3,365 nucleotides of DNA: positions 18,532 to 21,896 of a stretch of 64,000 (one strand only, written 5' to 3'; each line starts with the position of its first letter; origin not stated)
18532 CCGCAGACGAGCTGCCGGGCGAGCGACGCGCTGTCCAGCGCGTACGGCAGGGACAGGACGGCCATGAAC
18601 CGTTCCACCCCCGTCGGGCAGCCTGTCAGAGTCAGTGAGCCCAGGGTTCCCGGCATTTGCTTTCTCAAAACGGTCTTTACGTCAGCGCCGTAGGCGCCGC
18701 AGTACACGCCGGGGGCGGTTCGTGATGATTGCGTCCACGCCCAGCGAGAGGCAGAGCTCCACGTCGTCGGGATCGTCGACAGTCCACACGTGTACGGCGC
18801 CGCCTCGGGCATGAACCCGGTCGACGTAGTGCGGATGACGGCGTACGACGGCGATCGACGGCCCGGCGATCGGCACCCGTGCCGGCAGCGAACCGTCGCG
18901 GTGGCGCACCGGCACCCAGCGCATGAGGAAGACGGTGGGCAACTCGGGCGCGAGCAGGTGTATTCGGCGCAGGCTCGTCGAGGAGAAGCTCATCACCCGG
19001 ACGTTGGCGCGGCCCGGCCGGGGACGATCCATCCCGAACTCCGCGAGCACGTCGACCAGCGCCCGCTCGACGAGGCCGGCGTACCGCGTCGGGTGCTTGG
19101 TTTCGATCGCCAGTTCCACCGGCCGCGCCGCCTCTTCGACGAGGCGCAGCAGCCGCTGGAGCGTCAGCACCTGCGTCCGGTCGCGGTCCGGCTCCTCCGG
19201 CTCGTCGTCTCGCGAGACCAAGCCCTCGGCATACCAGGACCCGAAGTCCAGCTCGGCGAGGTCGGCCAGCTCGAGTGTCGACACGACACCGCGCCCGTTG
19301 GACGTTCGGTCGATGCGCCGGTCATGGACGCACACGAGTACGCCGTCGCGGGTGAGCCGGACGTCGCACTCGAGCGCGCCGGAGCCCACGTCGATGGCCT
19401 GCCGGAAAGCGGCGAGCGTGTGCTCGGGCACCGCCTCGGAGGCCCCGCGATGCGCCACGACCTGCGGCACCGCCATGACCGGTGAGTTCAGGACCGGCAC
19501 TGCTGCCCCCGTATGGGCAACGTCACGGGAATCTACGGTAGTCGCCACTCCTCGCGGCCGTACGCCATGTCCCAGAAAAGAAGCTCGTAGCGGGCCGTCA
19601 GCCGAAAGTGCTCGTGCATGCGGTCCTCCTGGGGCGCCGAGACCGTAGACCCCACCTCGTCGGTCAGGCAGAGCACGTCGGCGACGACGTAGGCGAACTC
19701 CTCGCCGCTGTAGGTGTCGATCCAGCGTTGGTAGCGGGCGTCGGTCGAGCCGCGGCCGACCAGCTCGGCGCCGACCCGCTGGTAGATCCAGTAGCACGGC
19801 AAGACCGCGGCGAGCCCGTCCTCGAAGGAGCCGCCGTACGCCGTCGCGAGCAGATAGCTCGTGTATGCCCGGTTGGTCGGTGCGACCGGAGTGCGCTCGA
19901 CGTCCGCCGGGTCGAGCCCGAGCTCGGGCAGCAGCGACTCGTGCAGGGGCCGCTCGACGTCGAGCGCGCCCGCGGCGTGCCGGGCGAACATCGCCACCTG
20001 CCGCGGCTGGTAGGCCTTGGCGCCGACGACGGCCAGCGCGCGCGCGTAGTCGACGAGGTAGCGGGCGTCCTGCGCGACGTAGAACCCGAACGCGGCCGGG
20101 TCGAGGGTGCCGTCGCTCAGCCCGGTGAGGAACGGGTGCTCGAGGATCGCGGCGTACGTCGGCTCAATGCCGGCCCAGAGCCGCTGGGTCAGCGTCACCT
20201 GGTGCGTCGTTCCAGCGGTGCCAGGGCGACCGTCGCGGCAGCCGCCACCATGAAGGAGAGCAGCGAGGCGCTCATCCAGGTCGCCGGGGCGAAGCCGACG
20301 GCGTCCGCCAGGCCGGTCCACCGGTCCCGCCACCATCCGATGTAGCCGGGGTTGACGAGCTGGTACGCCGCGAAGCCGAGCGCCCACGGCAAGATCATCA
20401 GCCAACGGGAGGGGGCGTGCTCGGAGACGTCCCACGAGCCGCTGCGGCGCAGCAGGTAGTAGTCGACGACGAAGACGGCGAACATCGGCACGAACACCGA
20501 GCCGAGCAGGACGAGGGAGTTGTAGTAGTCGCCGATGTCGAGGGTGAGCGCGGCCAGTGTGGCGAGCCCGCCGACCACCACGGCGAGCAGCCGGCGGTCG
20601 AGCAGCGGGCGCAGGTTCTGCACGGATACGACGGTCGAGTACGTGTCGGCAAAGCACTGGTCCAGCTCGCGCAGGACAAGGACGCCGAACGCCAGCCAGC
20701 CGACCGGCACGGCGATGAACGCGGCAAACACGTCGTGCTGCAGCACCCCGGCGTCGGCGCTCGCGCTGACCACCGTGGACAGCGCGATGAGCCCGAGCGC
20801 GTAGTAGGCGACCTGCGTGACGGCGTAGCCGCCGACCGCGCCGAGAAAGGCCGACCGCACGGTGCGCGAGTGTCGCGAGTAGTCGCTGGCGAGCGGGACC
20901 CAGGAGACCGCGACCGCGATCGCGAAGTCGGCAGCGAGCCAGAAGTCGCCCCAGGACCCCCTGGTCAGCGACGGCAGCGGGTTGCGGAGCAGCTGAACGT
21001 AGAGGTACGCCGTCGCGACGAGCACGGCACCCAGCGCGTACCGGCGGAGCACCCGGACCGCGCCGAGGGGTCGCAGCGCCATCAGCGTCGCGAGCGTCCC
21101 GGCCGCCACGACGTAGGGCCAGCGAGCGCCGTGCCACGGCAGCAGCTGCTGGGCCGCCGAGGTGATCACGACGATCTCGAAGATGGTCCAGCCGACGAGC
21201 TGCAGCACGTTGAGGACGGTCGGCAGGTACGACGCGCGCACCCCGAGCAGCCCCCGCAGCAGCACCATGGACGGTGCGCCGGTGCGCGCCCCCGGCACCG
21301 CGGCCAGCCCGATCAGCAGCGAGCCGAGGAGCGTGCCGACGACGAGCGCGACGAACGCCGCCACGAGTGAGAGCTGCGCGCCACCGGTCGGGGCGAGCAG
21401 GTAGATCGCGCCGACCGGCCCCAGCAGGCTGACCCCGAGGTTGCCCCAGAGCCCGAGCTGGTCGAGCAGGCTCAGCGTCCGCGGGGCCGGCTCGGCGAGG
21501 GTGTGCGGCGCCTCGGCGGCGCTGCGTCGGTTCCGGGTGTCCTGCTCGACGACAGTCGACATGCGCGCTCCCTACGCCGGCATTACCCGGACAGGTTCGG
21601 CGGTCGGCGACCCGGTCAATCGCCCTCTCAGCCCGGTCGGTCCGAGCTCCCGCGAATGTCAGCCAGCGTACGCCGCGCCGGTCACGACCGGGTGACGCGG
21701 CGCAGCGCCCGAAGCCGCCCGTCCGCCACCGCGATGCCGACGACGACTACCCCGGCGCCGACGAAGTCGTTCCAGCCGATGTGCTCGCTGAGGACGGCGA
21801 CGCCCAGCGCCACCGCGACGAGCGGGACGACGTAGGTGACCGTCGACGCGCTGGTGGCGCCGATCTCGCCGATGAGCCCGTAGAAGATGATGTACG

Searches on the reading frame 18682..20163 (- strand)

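Call 71: search_protein_families(library=pfam, proteins=[window:18682-20163:-], max_evalue=0.0001)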
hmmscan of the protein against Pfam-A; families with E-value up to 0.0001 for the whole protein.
window:18682-20163:- (493 aa): 1 family
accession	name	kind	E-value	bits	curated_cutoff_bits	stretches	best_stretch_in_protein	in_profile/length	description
PF03009.23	GDPD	-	4.7e-48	164.9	23.6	1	238-484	1-242/244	Glycerophosphoryl diester phosphodiesterase family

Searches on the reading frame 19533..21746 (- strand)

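Call 71: search_protein_families(library=pfam, proteins=[window:19533-21746:-], max_evalue=0.0001)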
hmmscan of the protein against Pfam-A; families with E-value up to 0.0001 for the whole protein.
window:19533-21746:- (737 aa): 1 family
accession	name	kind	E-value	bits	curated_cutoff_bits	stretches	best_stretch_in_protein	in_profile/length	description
PF03070.21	TENA_THI-4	-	2.6e-39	135.6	22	1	526-730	3-209/210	TENA/THI-4/PQQC family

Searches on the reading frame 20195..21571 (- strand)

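Call 71: search_protein_families(library=pfam, proteins=[window:20195-21571:-], max_evalue=0.0001)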
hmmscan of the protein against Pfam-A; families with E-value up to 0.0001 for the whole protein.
window:20195-21571:- (458 aa): 1 family
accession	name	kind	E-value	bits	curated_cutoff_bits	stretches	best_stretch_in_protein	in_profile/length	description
PF02133.21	Transp_cyt_pur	-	8.3e-11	41.8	23.5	1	66-376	38-375/440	Permease for cytosine/purines, uracil, thiamine, allantoin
